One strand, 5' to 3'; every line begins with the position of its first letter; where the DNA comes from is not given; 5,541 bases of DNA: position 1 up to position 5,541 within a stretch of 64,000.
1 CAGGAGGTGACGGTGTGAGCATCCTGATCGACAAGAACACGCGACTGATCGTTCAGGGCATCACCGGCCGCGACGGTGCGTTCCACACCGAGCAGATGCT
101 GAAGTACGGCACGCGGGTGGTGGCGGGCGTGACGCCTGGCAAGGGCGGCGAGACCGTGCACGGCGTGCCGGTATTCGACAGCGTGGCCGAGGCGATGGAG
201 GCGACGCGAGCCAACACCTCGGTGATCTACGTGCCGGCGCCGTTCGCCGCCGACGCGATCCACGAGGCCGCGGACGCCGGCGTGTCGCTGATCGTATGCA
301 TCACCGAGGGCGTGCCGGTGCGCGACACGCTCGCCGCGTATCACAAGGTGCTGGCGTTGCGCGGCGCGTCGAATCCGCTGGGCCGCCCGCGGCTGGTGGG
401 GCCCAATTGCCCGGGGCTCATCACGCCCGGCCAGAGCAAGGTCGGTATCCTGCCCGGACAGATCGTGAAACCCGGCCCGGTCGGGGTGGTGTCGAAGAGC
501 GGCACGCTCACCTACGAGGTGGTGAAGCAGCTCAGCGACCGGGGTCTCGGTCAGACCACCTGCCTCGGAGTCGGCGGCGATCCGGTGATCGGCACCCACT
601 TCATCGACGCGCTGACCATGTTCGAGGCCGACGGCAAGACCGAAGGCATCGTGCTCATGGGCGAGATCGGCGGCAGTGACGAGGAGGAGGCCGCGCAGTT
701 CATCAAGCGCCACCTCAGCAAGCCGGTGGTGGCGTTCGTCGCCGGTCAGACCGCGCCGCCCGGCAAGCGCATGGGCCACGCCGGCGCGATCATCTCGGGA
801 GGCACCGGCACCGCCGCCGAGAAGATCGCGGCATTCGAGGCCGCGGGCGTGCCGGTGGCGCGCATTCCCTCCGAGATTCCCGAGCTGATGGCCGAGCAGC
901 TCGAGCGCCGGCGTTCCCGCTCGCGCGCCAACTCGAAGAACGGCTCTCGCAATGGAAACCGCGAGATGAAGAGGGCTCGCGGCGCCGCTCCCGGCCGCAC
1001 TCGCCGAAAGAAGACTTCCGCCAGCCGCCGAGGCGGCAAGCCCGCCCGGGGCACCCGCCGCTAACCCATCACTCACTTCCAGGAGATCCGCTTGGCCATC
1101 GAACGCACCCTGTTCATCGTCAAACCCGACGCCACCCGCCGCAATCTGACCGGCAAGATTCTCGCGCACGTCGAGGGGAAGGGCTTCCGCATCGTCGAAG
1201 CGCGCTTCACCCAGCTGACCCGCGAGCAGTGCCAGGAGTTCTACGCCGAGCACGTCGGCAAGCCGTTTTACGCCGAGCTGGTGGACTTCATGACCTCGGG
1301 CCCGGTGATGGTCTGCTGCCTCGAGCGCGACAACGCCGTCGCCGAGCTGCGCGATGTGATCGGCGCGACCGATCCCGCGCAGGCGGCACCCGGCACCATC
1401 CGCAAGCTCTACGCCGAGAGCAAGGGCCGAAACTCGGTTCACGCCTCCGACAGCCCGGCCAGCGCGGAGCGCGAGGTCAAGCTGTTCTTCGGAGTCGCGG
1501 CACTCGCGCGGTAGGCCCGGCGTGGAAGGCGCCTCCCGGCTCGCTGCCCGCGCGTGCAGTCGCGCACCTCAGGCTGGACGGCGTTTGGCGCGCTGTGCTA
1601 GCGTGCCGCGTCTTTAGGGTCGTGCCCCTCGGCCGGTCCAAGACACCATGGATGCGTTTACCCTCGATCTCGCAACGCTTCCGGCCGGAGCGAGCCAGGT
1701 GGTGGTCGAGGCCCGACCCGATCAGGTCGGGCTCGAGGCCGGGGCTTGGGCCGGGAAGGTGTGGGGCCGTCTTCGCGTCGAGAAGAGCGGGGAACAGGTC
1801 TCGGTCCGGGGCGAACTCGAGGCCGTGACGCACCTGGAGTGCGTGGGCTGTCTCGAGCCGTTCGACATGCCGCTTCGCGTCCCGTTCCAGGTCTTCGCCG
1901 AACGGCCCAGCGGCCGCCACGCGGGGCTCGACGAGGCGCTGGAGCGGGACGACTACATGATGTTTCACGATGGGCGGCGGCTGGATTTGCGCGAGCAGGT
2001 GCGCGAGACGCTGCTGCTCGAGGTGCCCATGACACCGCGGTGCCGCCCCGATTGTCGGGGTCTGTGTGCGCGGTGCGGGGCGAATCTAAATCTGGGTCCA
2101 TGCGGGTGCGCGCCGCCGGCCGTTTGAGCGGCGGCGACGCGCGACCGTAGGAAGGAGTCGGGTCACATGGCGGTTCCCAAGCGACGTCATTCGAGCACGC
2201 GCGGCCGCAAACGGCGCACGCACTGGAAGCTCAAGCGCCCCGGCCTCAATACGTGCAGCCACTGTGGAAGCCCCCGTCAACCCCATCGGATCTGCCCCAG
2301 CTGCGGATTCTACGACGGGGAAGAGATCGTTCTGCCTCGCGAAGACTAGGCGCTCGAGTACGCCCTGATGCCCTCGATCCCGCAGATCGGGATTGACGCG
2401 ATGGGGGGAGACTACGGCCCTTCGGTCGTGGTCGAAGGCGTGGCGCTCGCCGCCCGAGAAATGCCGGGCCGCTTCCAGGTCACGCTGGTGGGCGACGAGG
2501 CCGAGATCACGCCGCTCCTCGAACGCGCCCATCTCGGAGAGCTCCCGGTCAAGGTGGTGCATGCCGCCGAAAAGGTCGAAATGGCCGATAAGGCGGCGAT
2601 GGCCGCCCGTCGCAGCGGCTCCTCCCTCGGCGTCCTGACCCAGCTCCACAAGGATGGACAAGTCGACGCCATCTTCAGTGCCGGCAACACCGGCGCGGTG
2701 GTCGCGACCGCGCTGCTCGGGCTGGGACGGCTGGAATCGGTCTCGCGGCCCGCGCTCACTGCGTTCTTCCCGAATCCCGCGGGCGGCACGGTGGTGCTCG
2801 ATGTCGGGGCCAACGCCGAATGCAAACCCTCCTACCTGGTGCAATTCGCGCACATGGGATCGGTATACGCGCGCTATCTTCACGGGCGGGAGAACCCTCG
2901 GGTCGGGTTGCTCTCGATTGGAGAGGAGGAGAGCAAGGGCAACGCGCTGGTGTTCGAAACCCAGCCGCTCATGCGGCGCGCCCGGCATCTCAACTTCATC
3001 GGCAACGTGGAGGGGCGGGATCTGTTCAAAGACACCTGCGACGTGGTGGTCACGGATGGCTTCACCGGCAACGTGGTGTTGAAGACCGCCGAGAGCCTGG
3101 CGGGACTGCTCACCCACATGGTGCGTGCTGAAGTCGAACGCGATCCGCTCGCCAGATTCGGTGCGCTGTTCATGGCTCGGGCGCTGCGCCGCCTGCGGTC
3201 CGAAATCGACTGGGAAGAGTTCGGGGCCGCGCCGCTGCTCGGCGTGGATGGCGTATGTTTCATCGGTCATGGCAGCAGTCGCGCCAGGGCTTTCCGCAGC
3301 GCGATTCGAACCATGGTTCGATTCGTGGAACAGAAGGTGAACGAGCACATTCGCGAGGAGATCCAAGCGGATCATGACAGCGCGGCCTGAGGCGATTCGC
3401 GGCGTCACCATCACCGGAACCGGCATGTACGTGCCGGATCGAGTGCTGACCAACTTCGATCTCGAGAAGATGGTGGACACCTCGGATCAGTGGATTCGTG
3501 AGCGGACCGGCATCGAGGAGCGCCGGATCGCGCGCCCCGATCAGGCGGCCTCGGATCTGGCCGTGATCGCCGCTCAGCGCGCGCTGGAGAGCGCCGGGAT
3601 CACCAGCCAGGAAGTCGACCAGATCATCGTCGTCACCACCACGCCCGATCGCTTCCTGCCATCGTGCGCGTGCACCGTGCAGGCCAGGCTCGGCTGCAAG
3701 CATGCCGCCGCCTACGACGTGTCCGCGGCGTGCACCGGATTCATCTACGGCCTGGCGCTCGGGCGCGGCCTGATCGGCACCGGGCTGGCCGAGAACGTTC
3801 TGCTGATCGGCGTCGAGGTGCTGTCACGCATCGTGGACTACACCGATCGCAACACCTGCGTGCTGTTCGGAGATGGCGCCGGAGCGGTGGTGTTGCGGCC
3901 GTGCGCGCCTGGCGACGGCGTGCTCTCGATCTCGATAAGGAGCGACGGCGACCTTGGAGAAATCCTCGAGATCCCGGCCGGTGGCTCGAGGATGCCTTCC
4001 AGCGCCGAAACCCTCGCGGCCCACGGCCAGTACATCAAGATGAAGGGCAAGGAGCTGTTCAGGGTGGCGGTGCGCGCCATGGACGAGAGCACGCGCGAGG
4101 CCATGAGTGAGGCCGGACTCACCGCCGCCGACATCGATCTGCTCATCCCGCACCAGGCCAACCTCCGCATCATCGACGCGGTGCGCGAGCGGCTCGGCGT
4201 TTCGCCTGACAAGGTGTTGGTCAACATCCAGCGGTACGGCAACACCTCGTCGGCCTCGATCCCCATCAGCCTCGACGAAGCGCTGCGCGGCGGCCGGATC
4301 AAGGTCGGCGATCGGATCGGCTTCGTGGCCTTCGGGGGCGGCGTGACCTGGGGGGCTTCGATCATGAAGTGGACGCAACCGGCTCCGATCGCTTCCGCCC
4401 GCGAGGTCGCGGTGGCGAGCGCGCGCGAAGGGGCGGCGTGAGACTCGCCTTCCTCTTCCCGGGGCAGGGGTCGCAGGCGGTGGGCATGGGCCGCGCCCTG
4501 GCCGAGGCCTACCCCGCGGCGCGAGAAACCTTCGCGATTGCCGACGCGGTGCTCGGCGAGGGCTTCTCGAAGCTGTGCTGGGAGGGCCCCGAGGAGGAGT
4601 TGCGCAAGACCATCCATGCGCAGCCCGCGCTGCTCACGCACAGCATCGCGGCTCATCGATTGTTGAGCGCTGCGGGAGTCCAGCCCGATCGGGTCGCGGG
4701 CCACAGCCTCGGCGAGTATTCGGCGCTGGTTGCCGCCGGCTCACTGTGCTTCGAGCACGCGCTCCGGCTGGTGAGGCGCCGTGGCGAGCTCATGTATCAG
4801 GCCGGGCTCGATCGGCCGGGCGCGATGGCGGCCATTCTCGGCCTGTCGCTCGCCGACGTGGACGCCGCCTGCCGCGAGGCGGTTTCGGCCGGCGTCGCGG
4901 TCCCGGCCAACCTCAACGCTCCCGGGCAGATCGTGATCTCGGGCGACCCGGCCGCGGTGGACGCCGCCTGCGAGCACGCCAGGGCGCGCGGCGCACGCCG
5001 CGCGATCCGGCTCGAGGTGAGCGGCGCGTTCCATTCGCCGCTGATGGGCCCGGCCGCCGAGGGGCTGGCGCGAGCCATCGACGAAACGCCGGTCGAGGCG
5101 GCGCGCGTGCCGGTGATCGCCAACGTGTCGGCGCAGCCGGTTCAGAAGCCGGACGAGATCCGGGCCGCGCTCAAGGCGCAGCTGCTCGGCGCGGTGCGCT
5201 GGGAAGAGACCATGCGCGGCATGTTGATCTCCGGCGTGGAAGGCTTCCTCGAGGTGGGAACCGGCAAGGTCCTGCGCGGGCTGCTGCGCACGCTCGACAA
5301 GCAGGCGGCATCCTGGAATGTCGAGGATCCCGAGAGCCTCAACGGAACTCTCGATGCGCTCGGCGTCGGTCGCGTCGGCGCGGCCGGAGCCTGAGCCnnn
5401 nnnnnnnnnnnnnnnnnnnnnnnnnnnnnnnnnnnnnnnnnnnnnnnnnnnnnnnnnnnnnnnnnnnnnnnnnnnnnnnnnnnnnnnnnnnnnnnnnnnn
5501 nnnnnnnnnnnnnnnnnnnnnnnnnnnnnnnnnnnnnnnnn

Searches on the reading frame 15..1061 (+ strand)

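Call 12: search_protein_families(library=pfam, proteins=[window:15-1061:+], max_evalue=0.001)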
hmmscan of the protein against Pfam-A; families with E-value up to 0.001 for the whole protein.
window:15-1061:+ (349 aa): 4 families
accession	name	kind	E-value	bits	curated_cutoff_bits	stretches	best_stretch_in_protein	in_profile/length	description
PF02629.25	CoA_binding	-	1.9e-32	112.3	22.3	1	6-99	1-97/97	CoA binding domain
PF00549.24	Ligase_CoA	-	3.8e-25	88.9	24.5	1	159-279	1-127/128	CoA-ligase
PF13607.11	Succ_CoA_lig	-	2.4e-10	40.7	27.4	1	153-283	1-126/138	Succinyl-CoA ligase like flavodoxin domain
PF13380.12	CoA_binding_2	-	9.2e-06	26.5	22.8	1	19-136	14-114/116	CoA binding domain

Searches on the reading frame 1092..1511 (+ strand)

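Call 12: search_protein_families(library=pfam, proteins=[window:1092-1511:+], max_evalue=0.001)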
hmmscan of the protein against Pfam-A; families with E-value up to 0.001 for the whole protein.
window:1092-1511:+ (140 aa): 1 family
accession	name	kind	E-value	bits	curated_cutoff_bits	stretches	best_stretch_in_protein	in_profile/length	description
PF00334.24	NDK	-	1e-53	181.2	27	1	4-134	1-131/135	Nucleoside diphosphate kinase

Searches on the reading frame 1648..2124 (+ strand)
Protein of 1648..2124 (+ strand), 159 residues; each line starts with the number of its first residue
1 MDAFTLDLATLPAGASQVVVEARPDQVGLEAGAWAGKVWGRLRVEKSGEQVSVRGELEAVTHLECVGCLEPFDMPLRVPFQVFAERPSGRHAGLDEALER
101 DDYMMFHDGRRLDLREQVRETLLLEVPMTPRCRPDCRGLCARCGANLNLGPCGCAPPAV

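Call 12: search_protein_families(library=pfam, proteins=[window:1648-2124:+], max_evalue=0.001)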
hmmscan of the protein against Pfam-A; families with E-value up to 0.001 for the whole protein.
window:1648-2124:+ (159 aa): 1 family
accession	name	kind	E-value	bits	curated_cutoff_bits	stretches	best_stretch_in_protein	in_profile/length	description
PF02620.22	YceD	-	2.9e-24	85.9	33.2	1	53-155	1-104/119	Large ribosomal RNA subunit accumulation protein YceD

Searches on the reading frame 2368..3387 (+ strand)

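Call 12: search_protein_families(library=pfam, proteins=[window:2368-3387:+], max_evalue=0.001)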
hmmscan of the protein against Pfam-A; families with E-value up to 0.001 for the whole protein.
window:2368-3387:+ (340 aa): 1 family
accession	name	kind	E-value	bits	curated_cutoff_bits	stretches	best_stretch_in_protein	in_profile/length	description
PF02504.20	FA_synthesis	-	1.4e-106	356.7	29.1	1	6-326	2-323/324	Fatty acid synthesis protein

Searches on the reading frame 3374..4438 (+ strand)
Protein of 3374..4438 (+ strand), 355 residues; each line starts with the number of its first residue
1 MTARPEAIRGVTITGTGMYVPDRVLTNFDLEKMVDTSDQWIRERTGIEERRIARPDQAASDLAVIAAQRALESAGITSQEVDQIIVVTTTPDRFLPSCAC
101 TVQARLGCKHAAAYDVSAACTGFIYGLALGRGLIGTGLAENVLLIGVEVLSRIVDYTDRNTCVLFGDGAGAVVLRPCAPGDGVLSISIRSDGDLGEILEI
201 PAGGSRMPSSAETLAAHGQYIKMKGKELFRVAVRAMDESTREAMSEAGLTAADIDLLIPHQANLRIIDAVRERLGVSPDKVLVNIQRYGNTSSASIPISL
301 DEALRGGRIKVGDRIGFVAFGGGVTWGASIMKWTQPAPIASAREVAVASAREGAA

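Call 12: search_protein_families(library=pfam, proteins=[window:3374-4438:+], max_evalue=0.001)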
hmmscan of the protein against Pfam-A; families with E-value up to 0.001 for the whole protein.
window:3374-4438:+ (355 aa): 4 families
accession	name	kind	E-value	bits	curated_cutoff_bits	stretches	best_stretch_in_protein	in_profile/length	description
PF08541.16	ACP_syn_III_C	-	4.5e-37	126.5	26.6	1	245-333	2-90/90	3-Oxoacyl-[acyl-carrier-protein (ACP)] synthase III C terminal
PF08545.16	ACP_syn_III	-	1.1e-28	99.3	24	1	114-192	1-80/80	3-Oxoacyl-[acyl-carrier-protein (ACP)] synthase III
PF00108.29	Thiolase_N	-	1.2e-07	31.9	26.4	1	44-156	8-121/260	Thiolase, N-terminal domain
PF22691.2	Thiolase_C_1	-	8.6e-05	22.7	28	0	231-257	15-41/144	Thiolase C-terminal domain-like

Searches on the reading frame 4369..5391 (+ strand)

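Call 12: search_protein_families(library=pfam, proteins=[window:4369-5391:+], max_evalue=0.001)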
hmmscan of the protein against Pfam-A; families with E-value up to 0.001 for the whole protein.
window:4369-5391:+ (341 aa): 1 family
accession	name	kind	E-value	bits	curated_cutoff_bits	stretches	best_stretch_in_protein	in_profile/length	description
PF00698.26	Acyl_transf_1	-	7.1e-46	157.6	32.7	1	28-300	2-269/319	Acyl transferase domain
